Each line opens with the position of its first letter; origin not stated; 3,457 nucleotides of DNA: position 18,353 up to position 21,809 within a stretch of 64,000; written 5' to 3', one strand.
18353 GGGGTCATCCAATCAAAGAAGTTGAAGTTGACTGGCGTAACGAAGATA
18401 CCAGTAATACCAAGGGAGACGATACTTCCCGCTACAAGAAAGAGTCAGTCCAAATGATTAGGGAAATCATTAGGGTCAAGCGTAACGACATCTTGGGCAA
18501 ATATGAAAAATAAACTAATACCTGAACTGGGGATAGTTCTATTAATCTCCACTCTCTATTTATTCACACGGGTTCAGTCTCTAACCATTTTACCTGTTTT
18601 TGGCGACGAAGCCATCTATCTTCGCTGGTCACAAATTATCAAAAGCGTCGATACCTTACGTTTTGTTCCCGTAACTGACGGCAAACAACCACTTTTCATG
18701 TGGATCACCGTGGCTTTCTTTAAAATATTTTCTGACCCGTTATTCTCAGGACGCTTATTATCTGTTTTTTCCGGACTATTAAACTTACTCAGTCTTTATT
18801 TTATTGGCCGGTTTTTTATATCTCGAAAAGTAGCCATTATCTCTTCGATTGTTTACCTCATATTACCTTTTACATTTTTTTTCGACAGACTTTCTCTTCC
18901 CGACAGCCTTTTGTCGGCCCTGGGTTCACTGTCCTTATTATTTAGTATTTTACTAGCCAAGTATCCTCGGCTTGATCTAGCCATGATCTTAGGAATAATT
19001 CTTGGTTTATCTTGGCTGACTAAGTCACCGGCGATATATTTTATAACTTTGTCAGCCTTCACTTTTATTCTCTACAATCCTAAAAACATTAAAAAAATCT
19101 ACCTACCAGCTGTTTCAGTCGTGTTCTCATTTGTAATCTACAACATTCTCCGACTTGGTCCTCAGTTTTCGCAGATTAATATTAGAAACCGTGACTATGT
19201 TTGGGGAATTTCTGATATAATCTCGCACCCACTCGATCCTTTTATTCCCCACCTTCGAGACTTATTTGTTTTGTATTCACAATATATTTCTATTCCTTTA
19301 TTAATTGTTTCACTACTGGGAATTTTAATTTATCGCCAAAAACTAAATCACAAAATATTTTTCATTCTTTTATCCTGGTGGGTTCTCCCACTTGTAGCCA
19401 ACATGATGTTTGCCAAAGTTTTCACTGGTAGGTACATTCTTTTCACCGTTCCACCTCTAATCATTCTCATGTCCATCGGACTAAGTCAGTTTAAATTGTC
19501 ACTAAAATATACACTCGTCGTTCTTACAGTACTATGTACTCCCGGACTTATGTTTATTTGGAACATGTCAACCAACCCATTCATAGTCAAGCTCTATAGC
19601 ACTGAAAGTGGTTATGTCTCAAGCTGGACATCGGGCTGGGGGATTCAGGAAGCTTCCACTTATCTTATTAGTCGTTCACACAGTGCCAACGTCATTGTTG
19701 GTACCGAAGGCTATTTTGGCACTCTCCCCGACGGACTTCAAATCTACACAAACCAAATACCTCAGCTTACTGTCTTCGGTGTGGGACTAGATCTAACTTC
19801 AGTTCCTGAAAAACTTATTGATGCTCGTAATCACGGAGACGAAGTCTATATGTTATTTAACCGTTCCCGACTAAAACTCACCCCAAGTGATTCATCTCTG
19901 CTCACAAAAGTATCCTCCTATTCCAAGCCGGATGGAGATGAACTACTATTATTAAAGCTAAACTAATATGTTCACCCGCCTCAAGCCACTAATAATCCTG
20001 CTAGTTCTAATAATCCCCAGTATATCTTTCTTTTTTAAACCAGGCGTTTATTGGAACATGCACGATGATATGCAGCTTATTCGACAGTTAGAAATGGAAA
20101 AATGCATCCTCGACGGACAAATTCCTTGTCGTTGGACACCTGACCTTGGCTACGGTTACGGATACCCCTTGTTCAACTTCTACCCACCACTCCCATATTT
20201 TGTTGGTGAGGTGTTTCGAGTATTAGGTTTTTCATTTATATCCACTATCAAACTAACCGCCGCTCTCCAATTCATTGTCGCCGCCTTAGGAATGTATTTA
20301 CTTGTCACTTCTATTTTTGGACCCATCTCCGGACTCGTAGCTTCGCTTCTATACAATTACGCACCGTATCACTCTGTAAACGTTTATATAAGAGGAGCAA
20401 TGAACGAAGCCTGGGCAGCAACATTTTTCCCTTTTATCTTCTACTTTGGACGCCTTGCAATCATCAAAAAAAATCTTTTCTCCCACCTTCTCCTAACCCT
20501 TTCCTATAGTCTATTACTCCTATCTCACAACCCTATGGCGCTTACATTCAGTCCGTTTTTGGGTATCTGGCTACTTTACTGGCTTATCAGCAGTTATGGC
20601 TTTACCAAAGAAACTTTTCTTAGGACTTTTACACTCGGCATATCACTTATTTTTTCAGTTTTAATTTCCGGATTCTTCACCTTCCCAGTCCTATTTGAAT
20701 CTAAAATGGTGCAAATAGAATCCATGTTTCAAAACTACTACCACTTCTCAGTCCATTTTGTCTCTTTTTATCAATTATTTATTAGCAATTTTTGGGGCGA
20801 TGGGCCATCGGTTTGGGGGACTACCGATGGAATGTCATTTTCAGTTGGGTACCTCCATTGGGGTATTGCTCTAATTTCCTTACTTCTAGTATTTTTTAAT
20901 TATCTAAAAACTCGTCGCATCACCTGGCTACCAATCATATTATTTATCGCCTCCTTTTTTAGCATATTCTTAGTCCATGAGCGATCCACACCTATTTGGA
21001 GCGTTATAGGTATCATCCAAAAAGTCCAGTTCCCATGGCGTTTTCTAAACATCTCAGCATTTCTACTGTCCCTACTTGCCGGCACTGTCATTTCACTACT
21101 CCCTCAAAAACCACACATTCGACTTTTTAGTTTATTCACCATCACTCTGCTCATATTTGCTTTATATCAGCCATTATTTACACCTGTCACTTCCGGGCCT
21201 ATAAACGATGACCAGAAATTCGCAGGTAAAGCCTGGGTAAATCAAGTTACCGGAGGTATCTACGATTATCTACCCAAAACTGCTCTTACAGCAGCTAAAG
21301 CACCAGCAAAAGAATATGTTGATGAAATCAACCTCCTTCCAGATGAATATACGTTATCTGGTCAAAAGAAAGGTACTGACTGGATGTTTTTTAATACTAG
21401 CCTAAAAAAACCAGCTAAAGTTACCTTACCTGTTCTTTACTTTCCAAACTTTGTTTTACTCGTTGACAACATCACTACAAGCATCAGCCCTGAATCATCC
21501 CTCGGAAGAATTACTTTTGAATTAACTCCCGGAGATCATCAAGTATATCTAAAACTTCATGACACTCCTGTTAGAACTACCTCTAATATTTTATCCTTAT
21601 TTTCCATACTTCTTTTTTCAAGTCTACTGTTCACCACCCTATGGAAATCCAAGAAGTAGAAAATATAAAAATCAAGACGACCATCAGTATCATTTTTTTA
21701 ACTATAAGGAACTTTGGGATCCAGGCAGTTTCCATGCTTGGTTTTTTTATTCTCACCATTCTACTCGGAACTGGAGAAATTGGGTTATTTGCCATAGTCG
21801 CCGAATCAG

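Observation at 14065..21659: Repeated polyprenyl-P-sugar synthase plus GT-C modules (CsbB/GtcA/YfhO- or GtrB/GtrC-like extracytoplasmic glycosylation)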

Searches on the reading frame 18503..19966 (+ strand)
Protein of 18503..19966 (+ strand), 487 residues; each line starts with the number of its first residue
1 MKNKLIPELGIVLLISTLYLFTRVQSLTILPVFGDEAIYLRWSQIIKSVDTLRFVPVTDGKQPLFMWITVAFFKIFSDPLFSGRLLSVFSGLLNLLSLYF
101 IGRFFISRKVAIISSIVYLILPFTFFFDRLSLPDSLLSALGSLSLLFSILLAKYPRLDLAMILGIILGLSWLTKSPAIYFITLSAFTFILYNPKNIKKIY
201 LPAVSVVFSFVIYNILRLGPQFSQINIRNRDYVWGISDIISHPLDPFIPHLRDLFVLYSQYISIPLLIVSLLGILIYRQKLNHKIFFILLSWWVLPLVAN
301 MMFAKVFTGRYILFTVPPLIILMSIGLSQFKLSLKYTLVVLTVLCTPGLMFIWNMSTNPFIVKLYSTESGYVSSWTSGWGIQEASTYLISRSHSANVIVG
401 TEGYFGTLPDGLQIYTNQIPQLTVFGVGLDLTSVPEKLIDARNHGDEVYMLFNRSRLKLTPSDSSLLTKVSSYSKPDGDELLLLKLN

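Call 4: search_protein_families(library=pfam, proteins=[window:18503-19966:+], max_evalue=0.01)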
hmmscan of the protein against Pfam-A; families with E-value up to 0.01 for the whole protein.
window:18503-19966:+ (487 aa): 1 family
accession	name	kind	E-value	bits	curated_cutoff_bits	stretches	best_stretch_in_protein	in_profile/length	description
PF13231.12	PMT_2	-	1.2e-14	55.3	26.1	1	63-210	4-152/160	Dolichyl-phosphate-mannose-protein mannosyltransferase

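Call 12: search_protein_families(library=ncbifam, proteins=[window:18503-19966:+], max_evalue=0.01)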
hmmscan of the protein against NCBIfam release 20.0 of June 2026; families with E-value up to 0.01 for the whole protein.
window:18503-19966:+ (487 aa): 1 family
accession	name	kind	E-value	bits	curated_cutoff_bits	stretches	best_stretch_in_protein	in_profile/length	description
NF047440.1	LA3751_2_3_fam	subfamily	0.00012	21.1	200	1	64-395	84-419/460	LA_3751/LA_3752 family putative glycosyltransferase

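Call 30: search_solved_structures(query=window:18503-19966:+, max_evalue=1, show_alignments=1)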
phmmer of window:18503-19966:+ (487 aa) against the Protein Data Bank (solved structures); distinct sequences matched with E-value up to 1: 1.
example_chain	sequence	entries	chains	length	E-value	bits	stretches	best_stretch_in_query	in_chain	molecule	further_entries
5ezm_A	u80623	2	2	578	0.0058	18.8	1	51-175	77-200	4-amino-4-deoxy-L-arabinose transferase or related glycosyltransferases of PMT family | 4-amino-4-deoxy-L-arabinose (L-Ara4N) transferase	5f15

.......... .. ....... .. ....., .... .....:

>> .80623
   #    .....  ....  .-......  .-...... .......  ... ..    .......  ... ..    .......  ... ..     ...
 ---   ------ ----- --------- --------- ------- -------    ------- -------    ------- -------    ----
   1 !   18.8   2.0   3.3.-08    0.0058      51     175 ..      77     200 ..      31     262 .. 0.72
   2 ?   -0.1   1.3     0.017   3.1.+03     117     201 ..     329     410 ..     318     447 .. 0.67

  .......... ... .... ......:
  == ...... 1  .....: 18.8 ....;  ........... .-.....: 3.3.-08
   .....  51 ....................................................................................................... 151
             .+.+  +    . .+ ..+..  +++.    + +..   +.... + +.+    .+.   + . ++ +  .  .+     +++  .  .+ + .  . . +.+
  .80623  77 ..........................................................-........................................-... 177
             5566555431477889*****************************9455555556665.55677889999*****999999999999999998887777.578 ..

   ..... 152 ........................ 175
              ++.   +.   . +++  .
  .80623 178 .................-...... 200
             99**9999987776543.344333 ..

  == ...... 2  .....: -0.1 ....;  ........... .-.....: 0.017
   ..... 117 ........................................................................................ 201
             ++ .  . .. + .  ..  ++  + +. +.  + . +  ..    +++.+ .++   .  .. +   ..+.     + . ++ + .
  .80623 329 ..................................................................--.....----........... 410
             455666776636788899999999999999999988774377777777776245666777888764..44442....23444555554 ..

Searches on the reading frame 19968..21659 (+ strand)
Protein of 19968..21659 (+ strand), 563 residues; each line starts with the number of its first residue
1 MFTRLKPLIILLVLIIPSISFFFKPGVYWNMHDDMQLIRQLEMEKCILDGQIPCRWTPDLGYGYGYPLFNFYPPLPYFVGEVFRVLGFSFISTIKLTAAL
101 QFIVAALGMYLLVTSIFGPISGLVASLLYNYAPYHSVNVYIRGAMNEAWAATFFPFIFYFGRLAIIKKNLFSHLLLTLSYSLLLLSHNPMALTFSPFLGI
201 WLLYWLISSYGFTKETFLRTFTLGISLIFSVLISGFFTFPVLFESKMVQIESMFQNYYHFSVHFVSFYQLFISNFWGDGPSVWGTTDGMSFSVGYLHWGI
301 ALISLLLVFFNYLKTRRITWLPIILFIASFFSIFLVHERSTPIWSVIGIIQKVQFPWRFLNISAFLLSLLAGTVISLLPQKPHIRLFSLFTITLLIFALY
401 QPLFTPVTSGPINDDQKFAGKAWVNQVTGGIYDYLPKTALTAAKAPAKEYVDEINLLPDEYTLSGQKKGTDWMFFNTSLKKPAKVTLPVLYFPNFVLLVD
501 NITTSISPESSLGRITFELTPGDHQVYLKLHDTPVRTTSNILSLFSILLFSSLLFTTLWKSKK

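Call 4: search_protein_families(library=pfam, proteins=[window:19968-21659:+], max_evalue=0.01)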
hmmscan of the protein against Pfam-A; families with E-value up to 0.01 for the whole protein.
window:19968-21659:+ (563 aa): 1 family
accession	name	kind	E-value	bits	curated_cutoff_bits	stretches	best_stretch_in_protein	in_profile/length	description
PF10131.15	PTPS_related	-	7.1e-08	31.8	26.4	1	69-384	1-287/621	6-pyruvoyl-tetrahydropterin synthase related domain; membrane protein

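Call 12: search_protein_families(library=ncbifam, proteins=[window:19968-21659:+], max_evalue=0.01)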
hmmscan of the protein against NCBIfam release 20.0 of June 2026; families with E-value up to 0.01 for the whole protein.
window:19968-21659:+ (563 aa): 0 families

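Call 31: search_solved_structures(query=window:19968-21659:+, max_evalue=1, show_alignments=1)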
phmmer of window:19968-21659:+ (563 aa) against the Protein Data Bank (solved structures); distinct sequences matched with E-value up to 1: 0.

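Call 37: find_homologous_proteins(query=window:19968-21659:+, max_evalue=0.00001)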
Query window:19968-21659:+ (563 aa): 2616 proteins with E <= 0.00001 among 8000 candidates; the best 120 are listed.
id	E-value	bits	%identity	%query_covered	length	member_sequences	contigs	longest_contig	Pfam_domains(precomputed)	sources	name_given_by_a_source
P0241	0.0e+0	1187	93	100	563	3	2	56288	PF10131.16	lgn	-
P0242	0.0e+0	1135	88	100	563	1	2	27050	PF10131.16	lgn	-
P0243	0.0e+0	1083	85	100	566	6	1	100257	PF10131.16,PF13231.13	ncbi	ncbi:MAG: 6-pyruvoyl-tetrahydropterin synthase-related protein [Candidatus Shapirobacteria bacterium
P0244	0.0e+0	1018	82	95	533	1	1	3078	PF10131.16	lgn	-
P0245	8.5e-246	835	65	100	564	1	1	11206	PF10131.16,PF13231.13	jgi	jgi:hypothetical protein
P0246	2.6e-244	830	66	100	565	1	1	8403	PF10131.16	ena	-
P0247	1.9e-240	818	62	97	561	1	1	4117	PF10131.16,PF13231.13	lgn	-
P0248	9.7e-235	799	64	99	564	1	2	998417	-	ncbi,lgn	ncbi:MAG: hypothetical protein WAV41_04880 [Microgenomates group bacterium]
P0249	3.4e-226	771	62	99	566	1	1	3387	PF10131.16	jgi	jgi:hypothetical protein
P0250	9.3e-215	733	58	96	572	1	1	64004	PF10131.16,PF13231.13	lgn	-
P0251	1.4e-204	699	56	99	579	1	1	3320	-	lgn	-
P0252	5.5e-203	694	57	94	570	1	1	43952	PF10131.16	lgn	-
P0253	7.3e-203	694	56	99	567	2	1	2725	PF10131.16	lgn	-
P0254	2.7e-202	692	57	96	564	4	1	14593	-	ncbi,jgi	jgi:positive regulator of sigma E activity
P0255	1.1e-201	690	55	100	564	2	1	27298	-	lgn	-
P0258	7.3e-198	677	57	98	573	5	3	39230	PF10131.16,PF13231.13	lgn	-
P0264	1.3e-195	670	55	96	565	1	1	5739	PF10131.16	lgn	-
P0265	1.1e-194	667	56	96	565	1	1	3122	PF10131.16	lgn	-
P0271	4.7e-193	661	54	93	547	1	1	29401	PF10131.16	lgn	-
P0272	8.2e-193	660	54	98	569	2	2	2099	PF13231.13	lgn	-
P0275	9.8e-192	657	54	98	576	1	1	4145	PF10131.16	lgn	-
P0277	1.9e-191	656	55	94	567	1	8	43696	PF10131.16,PF13231.13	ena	-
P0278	2.9e-191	655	53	99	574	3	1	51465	PF10131.16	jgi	-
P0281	5.2e-191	654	54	97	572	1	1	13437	PF13231.13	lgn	-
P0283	2.4e-190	652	55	93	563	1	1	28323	PF10131.16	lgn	-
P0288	2.2e-189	649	54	98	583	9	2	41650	PF13231.13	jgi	-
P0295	4.1e-189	648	52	98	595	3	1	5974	PF13231.13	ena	-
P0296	4.3e-189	648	53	98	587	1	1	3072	PF10131.16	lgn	-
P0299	5.8e-189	648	54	99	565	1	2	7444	PF13231.13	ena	-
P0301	8.9e-189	647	54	97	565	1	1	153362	PF10131.16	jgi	jgi:hypothetical protein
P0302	1.5e-188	646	54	93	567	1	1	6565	PF10131.16,PF13231.13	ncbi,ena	-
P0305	2.1e-188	646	54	97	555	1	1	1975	PF10131.16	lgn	-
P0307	3.2e-188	645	55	96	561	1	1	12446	PF10131.16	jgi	-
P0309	4.6e-188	645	54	96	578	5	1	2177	PF10131.16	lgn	-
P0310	4.6e-188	645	55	98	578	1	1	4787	PF10131.16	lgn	-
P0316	8.9e-188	644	54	95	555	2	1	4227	PF10131.16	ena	-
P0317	1.0e-187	644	54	94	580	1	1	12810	PF13231.13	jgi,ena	-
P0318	1.9e-187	643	54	97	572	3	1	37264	PF10131.16,PF20176.4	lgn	-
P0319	2.4e-187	642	54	97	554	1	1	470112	PF10131.16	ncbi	-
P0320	2.5e-187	642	54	94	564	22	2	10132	PF10131.16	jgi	-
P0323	3.1e-187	642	54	97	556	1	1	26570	PF10131.16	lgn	-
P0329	1.5e-186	640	54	94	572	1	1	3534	PF10131.16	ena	-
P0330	2.5e-186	639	53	99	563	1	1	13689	PF10131.16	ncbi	-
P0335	3.9e-186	638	54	99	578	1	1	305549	PF10131.16,PF13231.13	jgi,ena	-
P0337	4.4e-186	638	51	98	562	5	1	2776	PF13231.13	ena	-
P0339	5.5e-186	638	53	100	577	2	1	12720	PF10131.16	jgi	-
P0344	9.3e-186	637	53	99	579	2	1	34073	PF13231.13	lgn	-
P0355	2.5e-185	636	52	96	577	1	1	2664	PF13231.13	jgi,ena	-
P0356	3.3e-185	635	54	92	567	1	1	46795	PF10131.16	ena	-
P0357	3.4e-185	635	53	98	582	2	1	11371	PF10131.16,PF13231.13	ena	-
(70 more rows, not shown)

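Call 41: search_solved_structures(query=A2, max_evalue=1, show_alignments=1)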
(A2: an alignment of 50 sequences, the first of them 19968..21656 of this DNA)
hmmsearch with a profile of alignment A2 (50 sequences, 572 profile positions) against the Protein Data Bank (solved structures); distinct sequences matched with E-value up to 1: 2.
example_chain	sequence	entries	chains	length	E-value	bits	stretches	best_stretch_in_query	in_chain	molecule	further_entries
5cow_A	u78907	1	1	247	0.14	14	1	329-388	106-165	Putative uncharacterized protein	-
5cv3_A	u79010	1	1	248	0.14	14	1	329-388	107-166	Putative uncharacterized protein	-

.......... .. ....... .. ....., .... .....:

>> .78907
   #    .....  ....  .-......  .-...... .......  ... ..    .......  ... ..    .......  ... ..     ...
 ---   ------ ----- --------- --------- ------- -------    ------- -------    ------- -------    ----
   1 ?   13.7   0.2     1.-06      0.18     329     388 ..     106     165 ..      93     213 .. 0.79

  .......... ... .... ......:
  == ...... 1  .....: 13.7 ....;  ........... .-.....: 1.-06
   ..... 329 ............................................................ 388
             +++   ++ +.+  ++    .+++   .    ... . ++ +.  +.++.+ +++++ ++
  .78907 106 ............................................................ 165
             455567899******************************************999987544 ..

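Call 54: predict_structure(alignment_id=A2)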
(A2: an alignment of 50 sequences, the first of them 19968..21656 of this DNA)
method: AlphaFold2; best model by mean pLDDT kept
length: 563 residues; sequences in the alignment: 50
mean_pLDDT: 86.2   pTM: 0.90
mean pLDDT of the five models: 86.2, 85.3, 85.2, 84.5, 83.3
residues with pLDDT >= 90: 321; 70-90: 161; 50-70: 60; < 50: 21
segments of 3 or more residues with pLDDT < 50: 56-58, 68-70, 259-261, 279-287
pLDDT, mean of each block of 10 residues (from residue 1): 82 97 91 82 83 57 57 84 95 96 98 96 97 90 88 98 96 98 92 95 97 95 97 91 70 51 73 60 50 90 95 94 97 89 78 78 97 92 94 96 86 87 70 55 73 90 91 94 92 90 91 88 95 88 96 93 55
secondary structure, 60 per line:
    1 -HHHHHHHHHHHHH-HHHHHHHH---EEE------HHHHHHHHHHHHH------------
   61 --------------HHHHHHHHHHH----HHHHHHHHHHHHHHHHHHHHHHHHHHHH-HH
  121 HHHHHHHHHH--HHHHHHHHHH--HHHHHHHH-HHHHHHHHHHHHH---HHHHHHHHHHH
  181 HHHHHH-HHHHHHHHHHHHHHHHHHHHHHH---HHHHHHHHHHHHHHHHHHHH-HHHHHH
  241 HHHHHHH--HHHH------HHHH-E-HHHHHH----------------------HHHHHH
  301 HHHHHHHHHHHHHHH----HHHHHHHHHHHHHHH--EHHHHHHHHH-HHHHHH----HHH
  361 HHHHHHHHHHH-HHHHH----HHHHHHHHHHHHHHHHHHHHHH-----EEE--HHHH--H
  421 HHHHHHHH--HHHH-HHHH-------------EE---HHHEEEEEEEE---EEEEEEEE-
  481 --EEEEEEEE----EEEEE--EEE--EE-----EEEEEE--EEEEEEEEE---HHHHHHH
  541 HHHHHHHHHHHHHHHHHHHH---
elements in order: H2-14 H16-23 E27-29 H36-48 H75-85 H90-117 H119-130 H133-142 H145-152 H154-166 H170-186 H188-210 H214-233 H235-247 H250-253 H260-263 H267-272 H295-315 H320-334 H338-346 H348-353 H358-371 H373-377 H382-403 E409-411 H414-417 H420-428 H431-434 H436-439 E461-468 E472-479 E483-490 E495-499 E502-504 E514-519 E522-530 H534-560

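Call 57: fold_search(model_id=the predicted structure, library=pdb)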
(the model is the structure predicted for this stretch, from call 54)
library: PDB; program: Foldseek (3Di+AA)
matches with E <= 10: 356; with E <= 0.001: 7
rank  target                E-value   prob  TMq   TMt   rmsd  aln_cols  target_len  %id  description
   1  6x0o                  5.0e-04  1.00  0.33  0.20  19.9       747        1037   10  Single-Particle Cryo-EM Structure of Arabinosyltransferase EmbB from Mycobacterium smegmatis (released 2020-06-10)
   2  7bvf_B                5.2e-04  1.00  0.34  0.21  22.2       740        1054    9  Cryo-EM structure of Mycobacterium tuberculosis arabinosyltransferase EmbA-EmbB-AcpM2 in complex with ethambutol (released 2020-04-29)
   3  7oci_F                5.7e-04  1.00  0.43  0.39  12.0       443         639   14  Cryo-EM structure of yeast Ost6p containing oligosaccharyltransferase complex (released 2022-02-16)
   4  6ftg_5                5.9e-04  1.00  0.39  0.35  13.6       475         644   13  Subtomogram average of OST-containing ribosome-translocon complexes from canine rough microsomal membranes (released 2018-03-21)
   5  8pn9_A                6.4e-04  1.00  0.44  0.38  12.3       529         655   12  Structure of human oligosaccharyltransferase OST-A complex bound to NGI-1 (released 2024-05-08)
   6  9n9j_I                7.6e-04  1.00  0.41  0.34  12.9       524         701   13  Structure of a GRP94 folding intermediate engaged with a CCDC134- and FKBP11-bound secretory translocon (released 2025-11-19)
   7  8age_A                8.3e-04  1.00  0.46  0.41  10.9       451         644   13  Structure of yeast oligosaccharylransferase complex with acceptor peptide bound (released 2022-12-07)
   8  5ogl_A                1.1e-03  1.00  0.37  0.30  10.5       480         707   14  Structure of bacterial oligosaccharyltransferase PglB in complex with an acceptor peptide and an lipid-linked oligosac (released 2017-10-25)
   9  6s7t_A                1.2e-03  1.00  0.42  0.34   9.8       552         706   11  Cryo-EM structure of human oligosaccharyltransferase complex OST-B (released 2019-12-18)
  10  6c26_A                2.3e-03  1.00  0.45  0.40  11.8       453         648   13  The Cryo-EM structure of a eukaryotic oligosaccharyl transferase complex (released 2018-01-31)
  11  6s7o_A                2.4e-03  1.00  0.38  0.33  12.4       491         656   13  Cryo-EM structure of human oligosaccharyltransferase complex OST-A (released 2019-12-18)
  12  6gxc_A                2.5e-03  1.00  0.38  0.31  10.4       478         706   15  Bacterial oligosaccharyltransferase PglB in complex with an inhibitory peptide and a reactive lipid-linked oligosaccha (released 2018-11-14)
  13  6ezn_F                2.7e-03  1.00  0.42  0.37  11.7       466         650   15  Cryo-EM structure of the yeast oligosaccharyltransferase (OST) complex (released 2018-01-17)
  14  9i5k_A                4.1e-03  1.00  0.43  0.48  10.6       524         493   12  Structure of the Chaetomium thermophilum Pmt4 homodimer (C2 symmetry) (released 2025-12-24)
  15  8if8_B                4.6e-03  1.00  0.43  0.40  14.0       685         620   10  Arabinosyltransferase AftA (released 2023-05-31)
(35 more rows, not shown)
